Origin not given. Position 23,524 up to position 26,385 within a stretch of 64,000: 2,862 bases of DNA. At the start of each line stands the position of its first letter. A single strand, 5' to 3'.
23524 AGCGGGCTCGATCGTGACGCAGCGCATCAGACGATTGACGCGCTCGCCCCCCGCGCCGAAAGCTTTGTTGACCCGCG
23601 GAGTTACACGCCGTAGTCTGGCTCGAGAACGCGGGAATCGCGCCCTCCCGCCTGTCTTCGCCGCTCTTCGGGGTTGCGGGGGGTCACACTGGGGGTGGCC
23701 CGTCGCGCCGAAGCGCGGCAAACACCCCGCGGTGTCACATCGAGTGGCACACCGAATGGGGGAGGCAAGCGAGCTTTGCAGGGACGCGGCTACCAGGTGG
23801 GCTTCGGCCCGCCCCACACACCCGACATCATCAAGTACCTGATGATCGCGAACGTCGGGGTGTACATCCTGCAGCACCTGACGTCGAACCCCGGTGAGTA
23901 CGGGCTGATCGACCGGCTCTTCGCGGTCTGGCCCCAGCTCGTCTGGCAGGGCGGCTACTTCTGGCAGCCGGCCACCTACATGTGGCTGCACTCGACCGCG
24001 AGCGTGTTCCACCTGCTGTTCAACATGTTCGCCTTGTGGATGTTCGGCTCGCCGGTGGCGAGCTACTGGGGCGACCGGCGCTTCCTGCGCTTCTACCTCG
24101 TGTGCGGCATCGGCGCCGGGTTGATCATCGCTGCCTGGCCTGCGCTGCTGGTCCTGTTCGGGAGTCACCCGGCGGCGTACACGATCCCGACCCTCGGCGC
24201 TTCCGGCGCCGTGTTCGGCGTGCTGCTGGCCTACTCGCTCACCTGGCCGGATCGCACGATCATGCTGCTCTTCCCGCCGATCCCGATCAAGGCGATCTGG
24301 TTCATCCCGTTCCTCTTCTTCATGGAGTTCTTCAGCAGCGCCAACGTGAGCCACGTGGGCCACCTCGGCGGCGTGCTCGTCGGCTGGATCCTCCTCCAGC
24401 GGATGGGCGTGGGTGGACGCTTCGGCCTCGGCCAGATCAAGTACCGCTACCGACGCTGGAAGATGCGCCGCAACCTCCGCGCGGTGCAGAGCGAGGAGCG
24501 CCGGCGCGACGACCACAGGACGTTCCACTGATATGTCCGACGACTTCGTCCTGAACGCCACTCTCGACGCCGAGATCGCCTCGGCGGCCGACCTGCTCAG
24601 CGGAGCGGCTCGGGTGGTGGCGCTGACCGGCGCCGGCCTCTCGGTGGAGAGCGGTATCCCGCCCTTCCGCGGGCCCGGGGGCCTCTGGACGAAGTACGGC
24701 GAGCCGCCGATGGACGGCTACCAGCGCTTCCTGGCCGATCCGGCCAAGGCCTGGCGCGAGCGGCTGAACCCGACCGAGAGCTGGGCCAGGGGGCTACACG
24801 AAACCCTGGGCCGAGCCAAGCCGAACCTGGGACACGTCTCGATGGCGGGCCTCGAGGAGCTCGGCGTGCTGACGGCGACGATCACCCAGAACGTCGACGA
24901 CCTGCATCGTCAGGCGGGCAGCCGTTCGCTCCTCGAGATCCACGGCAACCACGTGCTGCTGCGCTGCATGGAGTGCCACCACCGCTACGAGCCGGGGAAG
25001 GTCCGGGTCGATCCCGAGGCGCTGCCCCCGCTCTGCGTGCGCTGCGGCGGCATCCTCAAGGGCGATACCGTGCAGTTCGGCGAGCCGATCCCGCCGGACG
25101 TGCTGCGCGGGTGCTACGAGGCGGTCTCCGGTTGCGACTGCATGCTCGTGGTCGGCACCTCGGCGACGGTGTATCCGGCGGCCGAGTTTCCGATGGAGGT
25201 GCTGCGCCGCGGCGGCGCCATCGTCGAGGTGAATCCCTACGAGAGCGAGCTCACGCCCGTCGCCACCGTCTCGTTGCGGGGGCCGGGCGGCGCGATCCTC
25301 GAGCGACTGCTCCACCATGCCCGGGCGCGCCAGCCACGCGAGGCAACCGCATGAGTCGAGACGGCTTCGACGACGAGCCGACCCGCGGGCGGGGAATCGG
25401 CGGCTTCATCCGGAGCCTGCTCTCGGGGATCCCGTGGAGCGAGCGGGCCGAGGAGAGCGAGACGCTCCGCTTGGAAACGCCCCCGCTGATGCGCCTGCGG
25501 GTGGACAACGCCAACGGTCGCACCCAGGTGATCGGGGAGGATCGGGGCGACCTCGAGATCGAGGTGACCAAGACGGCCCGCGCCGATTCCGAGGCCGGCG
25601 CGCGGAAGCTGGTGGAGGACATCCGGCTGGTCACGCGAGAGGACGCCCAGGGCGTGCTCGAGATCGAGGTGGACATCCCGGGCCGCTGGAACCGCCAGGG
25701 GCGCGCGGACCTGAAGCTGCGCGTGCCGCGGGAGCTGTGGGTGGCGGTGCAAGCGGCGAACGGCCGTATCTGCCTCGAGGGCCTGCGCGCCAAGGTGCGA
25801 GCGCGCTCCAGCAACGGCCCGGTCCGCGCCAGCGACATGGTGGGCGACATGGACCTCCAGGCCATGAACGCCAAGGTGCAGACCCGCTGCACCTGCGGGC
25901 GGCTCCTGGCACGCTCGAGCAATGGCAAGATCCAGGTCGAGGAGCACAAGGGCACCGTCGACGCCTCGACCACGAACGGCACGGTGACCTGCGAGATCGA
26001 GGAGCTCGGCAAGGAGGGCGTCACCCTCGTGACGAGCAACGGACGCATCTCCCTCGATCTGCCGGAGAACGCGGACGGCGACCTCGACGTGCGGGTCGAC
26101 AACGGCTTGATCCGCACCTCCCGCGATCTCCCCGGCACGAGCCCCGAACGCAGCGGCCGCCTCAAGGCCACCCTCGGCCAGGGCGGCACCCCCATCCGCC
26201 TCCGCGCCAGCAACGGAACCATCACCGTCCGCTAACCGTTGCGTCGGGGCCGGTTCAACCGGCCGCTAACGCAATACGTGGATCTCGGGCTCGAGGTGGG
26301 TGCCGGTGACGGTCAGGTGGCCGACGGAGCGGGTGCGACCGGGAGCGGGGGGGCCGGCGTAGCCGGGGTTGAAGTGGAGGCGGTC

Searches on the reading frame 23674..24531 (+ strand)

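Call 56: search_protein_families(library=pfam, proteins=[window:23674-24531:+], max_evalue=0.0001)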
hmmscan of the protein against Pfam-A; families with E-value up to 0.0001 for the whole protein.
window:23674-24531:+ (285 aa): 2 families
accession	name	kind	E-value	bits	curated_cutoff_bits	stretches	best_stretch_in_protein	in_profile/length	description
PF01694.28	Rhomboid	-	7.5e-26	91.5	22.6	1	95-240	3-136/143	Rhomboid domain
PF08551.15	DUF1751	-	3.3e-08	34.4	22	1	109-187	19-97/99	Eukaryotic integral membrane protein (DUF1751)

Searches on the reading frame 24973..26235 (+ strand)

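Call 56: search_protein_families(library=pfam, proteins=[window:24973-26235:+], max_evalue=0.0001)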
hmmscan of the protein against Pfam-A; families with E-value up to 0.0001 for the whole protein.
window:24973-26235:+ (420 aa): 2 families
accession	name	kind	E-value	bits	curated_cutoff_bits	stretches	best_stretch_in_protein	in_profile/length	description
PF13349.12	DUF4097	-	3.3e-06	27.1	22.9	1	257-420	80-247/247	Toastrack DUF4097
PF24016.2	DUF7330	-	3.3e-05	24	27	0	313-386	61-134/187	Domain of unknown function (DUF7330)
